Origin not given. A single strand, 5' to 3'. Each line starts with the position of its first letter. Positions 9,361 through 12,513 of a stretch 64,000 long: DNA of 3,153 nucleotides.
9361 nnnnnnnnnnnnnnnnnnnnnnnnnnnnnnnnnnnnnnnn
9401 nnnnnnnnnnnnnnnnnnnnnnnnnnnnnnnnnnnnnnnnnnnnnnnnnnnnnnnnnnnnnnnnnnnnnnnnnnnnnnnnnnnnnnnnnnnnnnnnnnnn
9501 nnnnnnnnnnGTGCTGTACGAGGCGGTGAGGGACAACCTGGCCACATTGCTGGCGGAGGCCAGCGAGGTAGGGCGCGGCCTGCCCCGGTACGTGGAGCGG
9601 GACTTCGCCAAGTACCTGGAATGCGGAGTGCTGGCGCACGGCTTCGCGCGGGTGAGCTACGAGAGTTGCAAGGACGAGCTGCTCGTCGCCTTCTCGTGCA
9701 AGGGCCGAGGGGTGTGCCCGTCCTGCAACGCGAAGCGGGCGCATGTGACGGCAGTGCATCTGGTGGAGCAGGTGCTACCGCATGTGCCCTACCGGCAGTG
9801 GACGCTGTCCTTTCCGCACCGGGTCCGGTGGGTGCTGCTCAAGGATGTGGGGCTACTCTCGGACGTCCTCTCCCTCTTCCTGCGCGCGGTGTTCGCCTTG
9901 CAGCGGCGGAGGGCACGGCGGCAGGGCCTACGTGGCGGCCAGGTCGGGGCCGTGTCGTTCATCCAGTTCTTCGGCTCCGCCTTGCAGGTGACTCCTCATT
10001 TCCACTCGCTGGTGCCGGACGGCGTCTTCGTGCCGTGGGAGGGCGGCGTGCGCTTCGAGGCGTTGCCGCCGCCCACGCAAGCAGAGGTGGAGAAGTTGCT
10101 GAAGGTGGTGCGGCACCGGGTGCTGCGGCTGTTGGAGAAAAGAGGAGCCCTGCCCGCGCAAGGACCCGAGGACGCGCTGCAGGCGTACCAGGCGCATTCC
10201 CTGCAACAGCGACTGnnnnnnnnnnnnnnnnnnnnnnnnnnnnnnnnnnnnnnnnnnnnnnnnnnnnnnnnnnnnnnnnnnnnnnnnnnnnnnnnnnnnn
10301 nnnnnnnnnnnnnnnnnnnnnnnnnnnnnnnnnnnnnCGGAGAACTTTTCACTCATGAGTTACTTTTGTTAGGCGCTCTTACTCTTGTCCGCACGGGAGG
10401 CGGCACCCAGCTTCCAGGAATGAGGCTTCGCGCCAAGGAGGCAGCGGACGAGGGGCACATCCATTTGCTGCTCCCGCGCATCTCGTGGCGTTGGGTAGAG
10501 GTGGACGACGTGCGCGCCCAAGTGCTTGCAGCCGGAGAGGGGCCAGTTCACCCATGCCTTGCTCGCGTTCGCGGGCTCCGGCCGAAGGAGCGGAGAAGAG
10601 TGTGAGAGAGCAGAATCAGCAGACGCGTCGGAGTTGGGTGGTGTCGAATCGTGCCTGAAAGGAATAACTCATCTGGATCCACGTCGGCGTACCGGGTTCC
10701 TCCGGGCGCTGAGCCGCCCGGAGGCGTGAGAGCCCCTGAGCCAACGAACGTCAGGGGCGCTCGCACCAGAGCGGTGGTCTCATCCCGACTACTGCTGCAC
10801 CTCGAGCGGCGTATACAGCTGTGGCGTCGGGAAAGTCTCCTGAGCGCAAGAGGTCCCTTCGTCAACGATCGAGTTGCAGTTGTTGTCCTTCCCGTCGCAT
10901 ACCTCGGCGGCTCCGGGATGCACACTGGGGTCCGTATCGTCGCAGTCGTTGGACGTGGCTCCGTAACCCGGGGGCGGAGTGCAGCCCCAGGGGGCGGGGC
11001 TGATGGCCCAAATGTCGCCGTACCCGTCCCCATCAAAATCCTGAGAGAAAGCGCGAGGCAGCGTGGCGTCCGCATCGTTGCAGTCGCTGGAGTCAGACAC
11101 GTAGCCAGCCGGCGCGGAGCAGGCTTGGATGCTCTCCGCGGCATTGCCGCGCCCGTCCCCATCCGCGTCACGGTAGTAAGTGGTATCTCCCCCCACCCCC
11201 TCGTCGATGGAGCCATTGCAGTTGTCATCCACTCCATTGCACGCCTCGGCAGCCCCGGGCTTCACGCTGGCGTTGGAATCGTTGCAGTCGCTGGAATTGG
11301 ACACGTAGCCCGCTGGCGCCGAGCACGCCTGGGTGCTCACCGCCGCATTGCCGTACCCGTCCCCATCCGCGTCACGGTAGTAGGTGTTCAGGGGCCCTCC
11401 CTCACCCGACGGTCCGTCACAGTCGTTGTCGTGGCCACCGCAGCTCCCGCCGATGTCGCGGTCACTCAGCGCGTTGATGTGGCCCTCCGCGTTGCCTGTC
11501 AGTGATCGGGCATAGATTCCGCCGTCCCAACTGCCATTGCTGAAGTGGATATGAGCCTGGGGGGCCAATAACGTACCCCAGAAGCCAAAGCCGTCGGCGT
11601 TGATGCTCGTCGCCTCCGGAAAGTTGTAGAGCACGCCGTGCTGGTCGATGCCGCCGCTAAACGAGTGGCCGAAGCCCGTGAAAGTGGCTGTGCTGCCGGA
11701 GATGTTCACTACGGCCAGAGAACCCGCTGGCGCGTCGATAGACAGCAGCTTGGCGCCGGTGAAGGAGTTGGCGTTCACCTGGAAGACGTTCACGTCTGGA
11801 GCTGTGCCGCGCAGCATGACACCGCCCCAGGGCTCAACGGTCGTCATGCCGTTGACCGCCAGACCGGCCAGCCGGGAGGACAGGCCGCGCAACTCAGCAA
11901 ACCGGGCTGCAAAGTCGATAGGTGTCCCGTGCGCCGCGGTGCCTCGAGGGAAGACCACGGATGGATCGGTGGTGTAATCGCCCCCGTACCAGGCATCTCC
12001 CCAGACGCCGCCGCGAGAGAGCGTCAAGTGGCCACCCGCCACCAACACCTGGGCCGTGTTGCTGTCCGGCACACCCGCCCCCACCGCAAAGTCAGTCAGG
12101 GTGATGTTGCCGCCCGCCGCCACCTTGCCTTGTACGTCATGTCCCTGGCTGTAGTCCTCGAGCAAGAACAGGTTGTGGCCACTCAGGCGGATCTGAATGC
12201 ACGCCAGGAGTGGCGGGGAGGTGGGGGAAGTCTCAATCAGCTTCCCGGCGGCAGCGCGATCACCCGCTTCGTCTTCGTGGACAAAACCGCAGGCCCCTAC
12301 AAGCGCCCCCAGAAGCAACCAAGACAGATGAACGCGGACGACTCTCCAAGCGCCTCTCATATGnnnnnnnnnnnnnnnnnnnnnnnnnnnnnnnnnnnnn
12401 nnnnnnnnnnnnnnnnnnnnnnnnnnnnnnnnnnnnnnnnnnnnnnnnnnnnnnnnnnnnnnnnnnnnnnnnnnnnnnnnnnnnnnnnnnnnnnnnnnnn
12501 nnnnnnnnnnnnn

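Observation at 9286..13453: Degenerate IS91-family islet: two same-orientation rolling-circle transposase relics flanking a MopE-repeat lipoprotein, bracketed by tRNA-3'-end-like direct repeats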

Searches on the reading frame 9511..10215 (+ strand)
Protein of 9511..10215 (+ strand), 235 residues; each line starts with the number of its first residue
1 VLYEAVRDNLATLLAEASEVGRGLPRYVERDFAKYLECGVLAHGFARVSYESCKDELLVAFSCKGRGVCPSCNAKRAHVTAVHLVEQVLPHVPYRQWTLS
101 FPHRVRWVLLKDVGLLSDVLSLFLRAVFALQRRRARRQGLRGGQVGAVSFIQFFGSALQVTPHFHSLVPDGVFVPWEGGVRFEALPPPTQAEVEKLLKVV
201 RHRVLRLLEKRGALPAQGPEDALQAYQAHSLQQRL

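Call 21: find_homologous_proteins(query=window:9511-10215:+)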
Query seq(235 aa) (235 aa): 1021 proteins with E <= 0.001 among 2660 candidates; the best 120 are listed.
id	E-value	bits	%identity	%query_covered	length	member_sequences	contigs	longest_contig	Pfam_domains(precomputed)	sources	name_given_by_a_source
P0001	1.5e-152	524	100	100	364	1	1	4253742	PF14319.12,PF04986.19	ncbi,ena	-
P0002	4.1e-144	496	94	100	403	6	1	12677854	PF14319.12,PF04986.19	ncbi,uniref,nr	ncbi:transposase [Archangium violaceum]|uniref:transposase n=1 Tax=Archangium violaceum TaxID=83451 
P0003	6.1e-144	495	94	100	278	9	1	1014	PF14319.12,PF04986.19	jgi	jgi:hypothetical protein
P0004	9.2e-144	495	95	100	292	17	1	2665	PF14319.12,PF04986.19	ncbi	ncbi:MAG TPA: transposase zinc-binding domain-containing protein, partial [Archangium sp.]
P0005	7.2e-142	489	93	100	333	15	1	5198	PF14319.12,PF04986.19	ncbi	-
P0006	3.9e-137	473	92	98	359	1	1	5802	PF14319.12,PF04986.19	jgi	jgi:hypothetical protein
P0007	4.7e-137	473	92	100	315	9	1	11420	PF14319.12,PF04986.19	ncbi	ncbi:MAG TPA: transposase zinc-binding domain-containing protein, partial [Myxococcaceae bacterium]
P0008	5.5e-137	473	89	100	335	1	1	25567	PF14319.12,PF04986.19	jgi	jgi:hypothetical protein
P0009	2.0e-136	471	90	100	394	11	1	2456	PF14319.12,PF04986.19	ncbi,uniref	ncbi:MAG TPA: transposase [Archangium sp.]|uniref:transposase n=1 Tax=Archangium sp. TaxID=1872627 R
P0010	6.2e-134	463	90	100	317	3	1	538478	PF14319.12,PF04986.19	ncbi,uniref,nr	ncbi:transposase zinc-binding domain-containing protein [Vitiosangium sp. GDMCC 1.1324]|uniref:trans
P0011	2.0e-128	445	86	100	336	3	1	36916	PF14319.12,PF04986.19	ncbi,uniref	ncbi:transposase zinc-binding domain-containing protein [Corallococcus exercitus]|uniref:transposase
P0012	8.7e-127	439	88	95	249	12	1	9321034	PF14319.12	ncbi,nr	ncbi:hypothetical protein BHS04_10650 [Myxococcus xanthus]|nr:hypothetical protein BHS04_10650 [Myxo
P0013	3.0e-116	405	80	96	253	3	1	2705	PF14319.12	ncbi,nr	ncbi:MAG: transposase zinc-binding domain-containing protein, partial [Myxococcaceae bacterium]|nr:t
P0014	3.8e-116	404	94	83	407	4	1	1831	PF14319.12,PF04986.19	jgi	-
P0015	5.6e-110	384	88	83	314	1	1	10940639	PF14319.12,PF04986.19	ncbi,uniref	ncbi:transposase zinc-binding domain-containing protein [Archangium gephyra]|uniref:transposase zinc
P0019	3.2e-108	378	88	83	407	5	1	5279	PF14319.12,PF04986.19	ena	-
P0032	3.2e-95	336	69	100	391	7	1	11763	PF14319.12,PF04986.19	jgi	-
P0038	4.2e-92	326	80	85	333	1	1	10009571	PF14319.12,PF04986.19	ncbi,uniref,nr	ncbi:transposase zinc-binding domain-containing protein [Stigmatella sp. ncwal1]|uniref:Transposase 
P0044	1.0e-84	302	89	67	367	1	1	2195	PF14319.12,PF03631.21,PF01936.25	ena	-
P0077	7.2e-68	246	90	54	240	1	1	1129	PF14319.12,PF00589.28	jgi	jgi:hypothetical protein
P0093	4.8e-64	234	87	54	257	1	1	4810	PF04264.19,PF04986.19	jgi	jgi:hypothetical protein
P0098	4.5e-63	231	92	52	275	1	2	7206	PF01063.25,PF04986.19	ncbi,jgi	jgi:hypothetical protein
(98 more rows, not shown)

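Call 23: find_encoding_contigs(protein=P0002, flank=6000, max_places=6)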
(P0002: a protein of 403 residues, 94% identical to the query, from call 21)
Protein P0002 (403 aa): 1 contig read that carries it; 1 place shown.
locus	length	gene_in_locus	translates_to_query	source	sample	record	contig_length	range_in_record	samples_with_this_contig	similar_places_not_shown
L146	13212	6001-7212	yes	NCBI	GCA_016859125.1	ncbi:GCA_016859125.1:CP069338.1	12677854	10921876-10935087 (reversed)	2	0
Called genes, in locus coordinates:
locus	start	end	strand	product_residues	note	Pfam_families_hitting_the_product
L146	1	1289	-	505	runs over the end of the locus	PF05598:DUF772, PF01609:DDE_Tnp_1, PF13751:DDE_Tnp_1_6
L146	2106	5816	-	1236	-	PF00270:DEAD (weak), PF13401:AAA_22 (faint), PF00271:Helicase_C, PF21010:HA2_C, PF07717:OB_NTP_bind, PF11898:DUF3418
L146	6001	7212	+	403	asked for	PF14319:Zn_Tnp_IS91, PF04986:Y2_Tnp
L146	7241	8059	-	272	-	PF13401:AAA_22, PF13191:AAA_16, PF20720:nSTAND3 (weak), PF07728:AAA_5 (weak)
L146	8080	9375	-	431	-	PF13565:HTH_32, PF00665:rve, PF24764:rva_4 (weak), PF13683:rve_3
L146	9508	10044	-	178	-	-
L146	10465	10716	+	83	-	-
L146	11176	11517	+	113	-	-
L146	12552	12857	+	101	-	-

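Call 24: find_encoding_contigs(protein=P0019, flank=5000, max_places=6)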
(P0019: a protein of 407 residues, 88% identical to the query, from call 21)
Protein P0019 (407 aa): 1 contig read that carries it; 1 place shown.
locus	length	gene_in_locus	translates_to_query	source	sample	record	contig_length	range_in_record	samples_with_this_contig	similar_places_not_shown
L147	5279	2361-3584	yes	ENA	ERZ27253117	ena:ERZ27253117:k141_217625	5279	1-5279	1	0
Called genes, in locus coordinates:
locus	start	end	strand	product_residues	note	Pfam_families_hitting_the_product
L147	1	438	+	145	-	?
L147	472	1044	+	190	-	PF00903:Glyoxalase, PF13669:Glyoxalase_4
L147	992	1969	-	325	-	PF01370:Epimerase, PF08338:DUF1731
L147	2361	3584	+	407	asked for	PF14319:Zn_Tnp_IS91, PF04986:Y2_Tnp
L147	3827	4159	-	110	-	-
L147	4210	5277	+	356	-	?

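Call 25: find_encoding_contigs(protein=P0001, flank=10000, max_places=3)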
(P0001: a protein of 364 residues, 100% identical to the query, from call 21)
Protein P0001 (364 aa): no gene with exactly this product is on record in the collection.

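Call 34: find_encoding_contigs(protein=P0010, flank=4000, max_places=4)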
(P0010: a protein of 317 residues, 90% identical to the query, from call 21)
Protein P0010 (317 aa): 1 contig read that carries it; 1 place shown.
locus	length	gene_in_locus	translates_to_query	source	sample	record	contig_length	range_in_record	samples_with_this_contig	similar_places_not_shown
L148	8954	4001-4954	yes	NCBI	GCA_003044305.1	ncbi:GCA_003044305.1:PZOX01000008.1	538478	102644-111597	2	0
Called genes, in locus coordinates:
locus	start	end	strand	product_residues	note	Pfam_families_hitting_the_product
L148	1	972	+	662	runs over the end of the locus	PF17152:CHASE8, PF00672:HAMP, PF01590:GAF, PF13185:GAF_2, PF13492:GAF_3 (weak), PF00512:HisKA, PF02518:HATPase_c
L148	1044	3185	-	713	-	PF07715:Plug, PF00593:TonB_dep_Rec_b-barrel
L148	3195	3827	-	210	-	-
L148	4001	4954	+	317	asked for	PF14319:Zn_Tnp_IS91, PF04986:Y2_Tnp (weak)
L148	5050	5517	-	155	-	PF00383:dCMP_cyt_deam_1, PF14437:MafB19-deam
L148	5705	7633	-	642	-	-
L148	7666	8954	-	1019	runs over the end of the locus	PF20248:DUF6603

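Call 35: find_encoding_contigs(protein=P0008, flank=4000, max_places=4)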
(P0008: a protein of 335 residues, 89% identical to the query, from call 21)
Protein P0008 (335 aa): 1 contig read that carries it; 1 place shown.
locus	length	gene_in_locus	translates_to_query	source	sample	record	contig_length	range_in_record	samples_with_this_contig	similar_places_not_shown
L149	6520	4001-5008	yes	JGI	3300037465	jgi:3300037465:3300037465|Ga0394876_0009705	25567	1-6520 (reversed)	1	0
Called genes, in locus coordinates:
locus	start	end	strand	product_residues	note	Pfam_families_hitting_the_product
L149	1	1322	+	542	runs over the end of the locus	PF13231:PMT_2 (faint)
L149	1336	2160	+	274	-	PF01739:CheR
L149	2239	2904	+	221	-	PF02798:GST_N, PF13409:GST_N_2, PF13417:GST_N_3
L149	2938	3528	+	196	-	-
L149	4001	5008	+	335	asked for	PF14319:Zn_Tnp_IS91, PF04986:Y2_Tnp (faint)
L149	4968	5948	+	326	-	-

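Call 36: find_encoding_contigs(protein=P0011, flank=4000, max_places=4)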
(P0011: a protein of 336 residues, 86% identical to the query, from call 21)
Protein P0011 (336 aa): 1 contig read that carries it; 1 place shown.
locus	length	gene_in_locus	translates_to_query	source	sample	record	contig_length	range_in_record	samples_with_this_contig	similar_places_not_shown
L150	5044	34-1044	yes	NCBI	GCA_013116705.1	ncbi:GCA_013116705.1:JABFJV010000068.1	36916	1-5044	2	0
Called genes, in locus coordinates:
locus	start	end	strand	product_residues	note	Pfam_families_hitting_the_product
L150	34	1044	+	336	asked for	PF14319:Zn_Tnp_IS91, PF04986:Y2_Tnp (faint)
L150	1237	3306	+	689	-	-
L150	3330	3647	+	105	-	-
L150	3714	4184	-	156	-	-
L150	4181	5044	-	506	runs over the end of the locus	PF09533:DUF2380 (weak)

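Call 40: find_encoding_contigs(protein=P0007, flank=3000, max_places=6)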
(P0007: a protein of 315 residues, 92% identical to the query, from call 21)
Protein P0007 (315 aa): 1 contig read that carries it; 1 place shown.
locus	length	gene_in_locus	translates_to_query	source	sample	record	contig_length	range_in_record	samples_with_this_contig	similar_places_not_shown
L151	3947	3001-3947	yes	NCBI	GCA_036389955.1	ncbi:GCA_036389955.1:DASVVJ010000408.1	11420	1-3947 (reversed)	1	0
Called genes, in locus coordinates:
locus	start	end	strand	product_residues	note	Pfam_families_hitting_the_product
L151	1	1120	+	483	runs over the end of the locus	PF00392:GntR, PF00155:Aminotran_1_2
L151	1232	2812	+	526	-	-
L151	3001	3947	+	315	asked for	PF14319:Zn_Tnp_IS91, PF04986:Y2_Tnp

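Call 41: find_encoding_contigs(protein=P0032, flank=3000, max_places=6)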
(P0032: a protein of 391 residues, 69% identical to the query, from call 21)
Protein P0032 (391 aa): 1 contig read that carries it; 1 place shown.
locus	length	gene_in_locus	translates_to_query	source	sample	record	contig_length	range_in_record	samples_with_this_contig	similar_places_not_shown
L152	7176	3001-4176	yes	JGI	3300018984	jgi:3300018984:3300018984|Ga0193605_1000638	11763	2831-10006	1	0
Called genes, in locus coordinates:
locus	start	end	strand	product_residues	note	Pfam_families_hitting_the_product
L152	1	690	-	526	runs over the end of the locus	PF19568:Spore_III_AA, PF25516:PTPase, PF01424:R3H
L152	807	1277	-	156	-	-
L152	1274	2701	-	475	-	PF09533:DUF2380 (weak)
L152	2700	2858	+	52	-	-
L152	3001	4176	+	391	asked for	PF14319:Zn_Tnp_IS91, PF04986:Y2_Tnp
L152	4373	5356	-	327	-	PF00478:IMPDH (weak), PF03060:NMO, PF01070:FMN_dh (weak)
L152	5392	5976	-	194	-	-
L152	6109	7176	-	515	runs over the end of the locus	PF00743:FMO-like, PF01266:DAO (weak), PF01494:FAD_binding_3 (faint), PF07992:Pyr_redox_2, PF13434:Lys_Orn_oxgnase (faint), PF13450:NAD_binding_8, PF13454:NAD_binding_9 (faint), PF13738:Pyr_redox_3, +1 more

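Call 42: find_encoding_contigs(protein=P0038, flank=3000, max_places=6)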
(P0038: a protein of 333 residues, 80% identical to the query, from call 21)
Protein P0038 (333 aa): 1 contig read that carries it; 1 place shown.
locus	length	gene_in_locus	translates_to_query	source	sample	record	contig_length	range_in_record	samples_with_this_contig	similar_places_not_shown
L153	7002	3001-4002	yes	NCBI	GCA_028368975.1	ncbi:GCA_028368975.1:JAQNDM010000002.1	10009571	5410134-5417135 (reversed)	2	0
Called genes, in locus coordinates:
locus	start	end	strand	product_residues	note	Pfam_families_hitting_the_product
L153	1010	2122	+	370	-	PF01839:FG-GAP (faint), PF13517:FG-GAP_3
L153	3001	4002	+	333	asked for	PF14319:Zn_Tnp_IS91, PF04986:Y2_Tnp (weak)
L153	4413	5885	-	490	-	-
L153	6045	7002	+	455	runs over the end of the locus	-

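Call 66: find_encoding_contigs(protein=P0077, flank=3000, max_places=4)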
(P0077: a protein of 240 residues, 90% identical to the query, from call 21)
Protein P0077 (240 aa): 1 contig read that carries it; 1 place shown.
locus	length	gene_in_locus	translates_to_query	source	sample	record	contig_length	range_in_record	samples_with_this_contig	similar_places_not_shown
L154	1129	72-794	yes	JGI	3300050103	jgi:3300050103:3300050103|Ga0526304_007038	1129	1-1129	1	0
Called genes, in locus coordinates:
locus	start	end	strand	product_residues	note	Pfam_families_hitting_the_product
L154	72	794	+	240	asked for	PF14319:Zn_Tnp_IS91, PF00589:Phage_integrase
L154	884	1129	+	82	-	?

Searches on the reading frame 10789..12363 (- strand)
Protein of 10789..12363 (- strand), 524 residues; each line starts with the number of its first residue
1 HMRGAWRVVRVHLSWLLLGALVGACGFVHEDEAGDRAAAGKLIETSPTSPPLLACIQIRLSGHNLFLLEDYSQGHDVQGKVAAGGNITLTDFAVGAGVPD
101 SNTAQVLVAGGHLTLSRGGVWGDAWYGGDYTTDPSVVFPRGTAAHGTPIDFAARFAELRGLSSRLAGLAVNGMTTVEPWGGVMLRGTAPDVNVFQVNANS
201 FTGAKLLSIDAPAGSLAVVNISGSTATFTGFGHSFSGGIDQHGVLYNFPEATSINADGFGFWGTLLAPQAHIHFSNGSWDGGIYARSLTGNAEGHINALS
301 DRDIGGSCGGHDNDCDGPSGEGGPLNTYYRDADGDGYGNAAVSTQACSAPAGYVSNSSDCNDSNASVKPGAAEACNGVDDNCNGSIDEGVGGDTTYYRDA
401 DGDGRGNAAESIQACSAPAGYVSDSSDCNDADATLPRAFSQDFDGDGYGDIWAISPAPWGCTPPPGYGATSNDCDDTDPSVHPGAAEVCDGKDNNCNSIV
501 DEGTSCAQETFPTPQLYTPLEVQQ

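Call 4: search_protein_families(library=pfam, proteins=[window:10789-12363:-], max_evalue=0.01)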
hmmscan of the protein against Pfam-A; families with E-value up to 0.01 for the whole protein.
window:10789-12363:- (524 aa): 2 families
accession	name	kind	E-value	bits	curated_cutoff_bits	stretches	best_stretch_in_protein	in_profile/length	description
PF20597.4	pAdhesive_15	-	7.2e-53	180.5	23.8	1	60-295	5-253/254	Putative Ice-binding-like adhesive domain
PF11617.13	Cu-binding_MopE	-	2.3e-25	88.9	27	2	473-502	1-30/30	Putative metal-binding motif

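Call 50: find_homologous_proteins(query=window:10789-12363:-)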
Query window:10789-12363:- (524 aa): 4812 proteins with E <= 0.001 among 8000 candidates; the best 120 are listed.
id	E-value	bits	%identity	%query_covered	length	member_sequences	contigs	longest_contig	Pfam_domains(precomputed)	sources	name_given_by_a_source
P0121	0.0e+0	1206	100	100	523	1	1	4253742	PF11617.14,PF20597.5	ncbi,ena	-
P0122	7.3e-217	740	63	54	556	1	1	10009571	PF20597.5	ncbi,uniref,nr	ncbi:choice-of-anchor A family protein [Stigmatella sp. ncwal1]|uniref:Choice-of-anchor A family pro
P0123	7.6e-214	730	63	54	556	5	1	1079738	PF20597.5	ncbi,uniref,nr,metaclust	ncbi:choice-of-anchor A domain-containing protein [Stigmatella aurantiaca]|uniref:Choice-of-anchor A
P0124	4.0e-204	698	67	48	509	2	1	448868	PF20597.5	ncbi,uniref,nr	ncbi:choice-of-anchor A family protein [Hyalangium versicolor]|uniref:choice-of-anchor A family prot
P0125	5.9e-200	684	66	38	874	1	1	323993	PF11617.14,PF00415.25,PF13540.13,PF25384.2,PF25390.2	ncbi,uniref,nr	ncbi:RCC1 domain-containing protein [Hyalangium versicolor]|uniref:RCC1 domain-containing protein n=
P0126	2.3e-199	682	65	48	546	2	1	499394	PF20597.5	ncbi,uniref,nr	ncbi:choice-of-anchor A family protein [Hyalangium gracile]|uniref:choice-of-anchor A family protein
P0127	4.5e-195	668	55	55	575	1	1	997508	PF20597.5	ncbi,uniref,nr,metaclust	ncbi:choice-of-anchor A family protein [Hyalangium minutum]|uniref:Choice-of-anchor A domain-contain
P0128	1.7e-185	636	42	37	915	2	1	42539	PF11617.14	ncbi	-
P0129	4.1e-185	635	78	34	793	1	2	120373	PF24996.1,PF07646.22,PF13418.13,PF07250.18,PF13964.13,PF24681.2,PF11617.14,PF13415.13,PF24981.2,PF01344.32,PF25210.2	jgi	jgi:hypothetical protein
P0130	4.9e-183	628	62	38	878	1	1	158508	PF11617.14,PF00415.25,PF13540.13,PF25384.2,PF25390.2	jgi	jgi:alpha-tubulin suppressor-like RCC1 family protein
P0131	5.7e-178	611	47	39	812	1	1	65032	PF11617.14,PF18962.8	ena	-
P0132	7.6e-175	601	49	40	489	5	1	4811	PF09064.16,PF11617.14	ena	-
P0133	4.9e-174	598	42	38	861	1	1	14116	PF11617.14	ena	-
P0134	2.5e-173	596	45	37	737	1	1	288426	PF11617.14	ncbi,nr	ncbi:MAG: putative metal-binding motif-containing protein [Bacteroidetes bacterium]|nr:putative meta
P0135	7.4e-173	595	44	39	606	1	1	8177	PF11617.14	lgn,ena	-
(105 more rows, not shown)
